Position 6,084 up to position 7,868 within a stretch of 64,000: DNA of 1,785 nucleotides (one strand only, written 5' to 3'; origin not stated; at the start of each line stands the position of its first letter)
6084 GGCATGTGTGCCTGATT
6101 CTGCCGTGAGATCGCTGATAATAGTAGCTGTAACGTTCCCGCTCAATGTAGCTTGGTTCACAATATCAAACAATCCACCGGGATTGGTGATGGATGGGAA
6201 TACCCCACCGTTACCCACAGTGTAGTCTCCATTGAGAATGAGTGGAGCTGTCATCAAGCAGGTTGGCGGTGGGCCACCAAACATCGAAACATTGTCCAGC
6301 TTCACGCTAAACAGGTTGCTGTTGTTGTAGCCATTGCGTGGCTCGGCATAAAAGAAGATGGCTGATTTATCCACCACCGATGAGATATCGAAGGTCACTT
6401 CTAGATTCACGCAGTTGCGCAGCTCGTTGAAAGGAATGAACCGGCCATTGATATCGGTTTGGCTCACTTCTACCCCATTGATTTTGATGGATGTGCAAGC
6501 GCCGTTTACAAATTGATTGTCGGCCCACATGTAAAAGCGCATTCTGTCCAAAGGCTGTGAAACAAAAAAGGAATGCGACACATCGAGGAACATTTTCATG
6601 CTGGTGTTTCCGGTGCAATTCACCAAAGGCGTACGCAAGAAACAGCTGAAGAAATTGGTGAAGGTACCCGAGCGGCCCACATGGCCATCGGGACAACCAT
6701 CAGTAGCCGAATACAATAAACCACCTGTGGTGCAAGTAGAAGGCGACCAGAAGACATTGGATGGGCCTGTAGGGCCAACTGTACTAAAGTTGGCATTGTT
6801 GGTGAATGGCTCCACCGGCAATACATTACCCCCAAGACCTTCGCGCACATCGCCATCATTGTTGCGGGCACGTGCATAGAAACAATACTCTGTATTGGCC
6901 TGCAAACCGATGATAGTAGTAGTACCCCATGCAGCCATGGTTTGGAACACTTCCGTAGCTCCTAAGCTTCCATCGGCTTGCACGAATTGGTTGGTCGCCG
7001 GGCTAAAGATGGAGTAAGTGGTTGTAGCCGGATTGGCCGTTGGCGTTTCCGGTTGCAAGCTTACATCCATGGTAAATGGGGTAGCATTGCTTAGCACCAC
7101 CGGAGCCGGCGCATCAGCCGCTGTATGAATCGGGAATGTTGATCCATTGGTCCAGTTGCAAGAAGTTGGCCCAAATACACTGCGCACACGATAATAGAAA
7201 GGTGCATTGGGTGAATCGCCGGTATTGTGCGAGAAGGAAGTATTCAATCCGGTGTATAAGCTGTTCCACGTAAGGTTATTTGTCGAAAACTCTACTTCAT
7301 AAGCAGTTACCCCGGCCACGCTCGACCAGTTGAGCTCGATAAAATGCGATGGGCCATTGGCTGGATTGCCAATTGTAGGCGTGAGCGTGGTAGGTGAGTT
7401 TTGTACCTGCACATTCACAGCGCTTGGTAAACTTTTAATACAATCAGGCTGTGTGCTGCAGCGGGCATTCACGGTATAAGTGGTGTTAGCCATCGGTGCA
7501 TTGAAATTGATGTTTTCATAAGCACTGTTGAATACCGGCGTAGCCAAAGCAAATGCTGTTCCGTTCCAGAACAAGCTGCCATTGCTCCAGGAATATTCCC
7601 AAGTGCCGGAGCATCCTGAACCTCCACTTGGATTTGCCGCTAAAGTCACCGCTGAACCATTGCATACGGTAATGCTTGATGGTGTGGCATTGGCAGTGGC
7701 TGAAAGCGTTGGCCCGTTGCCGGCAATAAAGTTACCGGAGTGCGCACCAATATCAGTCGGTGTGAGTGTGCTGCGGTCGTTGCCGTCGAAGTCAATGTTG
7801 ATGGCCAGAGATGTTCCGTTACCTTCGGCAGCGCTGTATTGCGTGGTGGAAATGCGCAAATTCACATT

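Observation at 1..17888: Giant (>5,960 aa, still 3'-truncated) secreted beta-helix protein that the ORF track does not report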

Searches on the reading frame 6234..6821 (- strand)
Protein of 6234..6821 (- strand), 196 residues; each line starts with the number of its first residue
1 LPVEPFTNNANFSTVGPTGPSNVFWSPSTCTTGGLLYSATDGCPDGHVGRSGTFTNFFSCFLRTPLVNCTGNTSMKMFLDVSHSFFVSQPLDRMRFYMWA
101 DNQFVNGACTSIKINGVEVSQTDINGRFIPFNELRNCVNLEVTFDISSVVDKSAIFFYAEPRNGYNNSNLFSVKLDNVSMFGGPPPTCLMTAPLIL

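Call 83: search_solved_structures(query=A3, max_evalue=10)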
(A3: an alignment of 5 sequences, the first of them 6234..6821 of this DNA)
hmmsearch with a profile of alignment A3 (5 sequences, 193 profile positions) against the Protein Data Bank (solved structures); distinct sequences matched with E-value up to 10: 0.

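Call 84: search_protein_families(library=pfam, alignment_id=A3, max_evalue=10)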
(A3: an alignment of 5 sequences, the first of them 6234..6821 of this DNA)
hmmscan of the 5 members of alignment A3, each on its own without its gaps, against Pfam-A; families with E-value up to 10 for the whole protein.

A. member 1, window:6234-6821:- (196 aa): 0 families

B. families by the number of members that match (of 5 scanned): 4 families
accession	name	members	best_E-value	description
PF06088.16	TLP-20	1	0.09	Nucleopolyhedrovirus telokin-like protein-20 (TLP20)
PF04034.18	Ribo_biogen_C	1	0.09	Ribosome biogenesis protein, C-terminal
PF21549.2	PRDM2_PR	1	0.13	PR domain zinc finger protein 2, PR domain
PF18906.5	Phage_tube_2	1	0.16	Phage tail tube protein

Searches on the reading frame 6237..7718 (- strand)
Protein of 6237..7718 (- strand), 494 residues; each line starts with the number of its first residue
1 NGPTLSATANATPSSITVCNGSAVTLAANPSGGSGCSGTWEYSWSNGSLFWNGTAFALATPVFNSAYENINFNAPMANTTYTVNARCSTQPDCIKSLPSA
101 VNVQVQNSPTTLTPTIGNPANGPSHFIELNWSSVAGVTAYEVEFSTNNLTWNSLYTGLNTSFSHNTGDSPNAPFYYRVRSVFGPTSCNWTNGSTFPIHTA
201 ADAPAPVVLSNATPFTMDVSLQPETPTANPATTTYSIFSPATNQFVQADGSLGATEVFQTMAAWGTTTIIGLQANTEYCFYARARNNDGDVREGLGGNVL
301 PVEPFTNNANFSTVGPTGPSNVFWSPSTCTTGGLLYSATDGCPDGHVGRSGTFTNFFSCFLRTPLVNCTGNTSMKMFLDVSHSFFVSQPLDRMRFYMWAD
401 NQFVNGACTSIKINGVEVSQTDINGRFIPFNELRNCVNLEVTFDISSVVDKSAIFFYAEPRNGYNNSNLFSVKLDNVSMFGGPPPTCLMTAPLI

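Call 19: search_protein_families(library=pfam, proteins=[window:6237-7718:-], max_evalue=0.5)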
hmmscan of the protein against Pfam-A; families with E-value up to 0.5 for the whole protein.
window:6237-7718:- (494 aa): 5 families
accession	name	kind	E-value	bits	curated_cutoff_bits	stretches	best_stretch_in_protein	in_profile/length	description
PF00041.27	fn3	-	2.9e-05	24.6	25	1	202-291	1-75/84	Fibronectin type III domain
PF24489.1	Ig_J_second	-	0.058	13.9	27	0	213-289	9-82/105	Tip attachment protein J second Ig-like domain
PF04253.20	TFR_dimer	-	0.089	13.2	27.1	1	145-196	42-88/121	Transferrin receptor-like dimerisation domain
PF00754.31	F5_F8_type_C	-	0.13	12.8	28.2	1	134-161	60-85/127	F5/8 type C domain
PF23376.1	Fn3_VIN3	-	0.24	12.4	33.9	0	265-293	60-88/99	VIN3-like, fibronectin type-III domain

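Call 20: search_protein_families(library=ncbifam, proteins=[window:6237-7718:-], max_evalue=0.5)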
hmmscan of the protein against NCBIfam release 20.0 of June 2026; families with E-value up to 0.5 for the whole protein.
window:6237-7718:- (494 aa): 0 families

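Call 49: search_solved_structures(query=window:6237-7718:-, max_evalue=1)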
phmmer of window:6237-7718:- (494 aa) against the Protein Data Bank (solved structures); distinct sequences matched with E-value up to 1: 2.
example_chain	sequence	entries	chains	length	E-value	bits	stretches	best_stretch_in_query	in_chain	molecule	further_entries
7bz0_A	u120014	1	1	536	0.67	12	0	125-181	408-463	Alginate lyase AlyF-OU02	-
5z9t_A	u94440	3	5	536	0.67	12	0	125-181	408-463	alginate lyase AlyF-OU02 | Alginate lyase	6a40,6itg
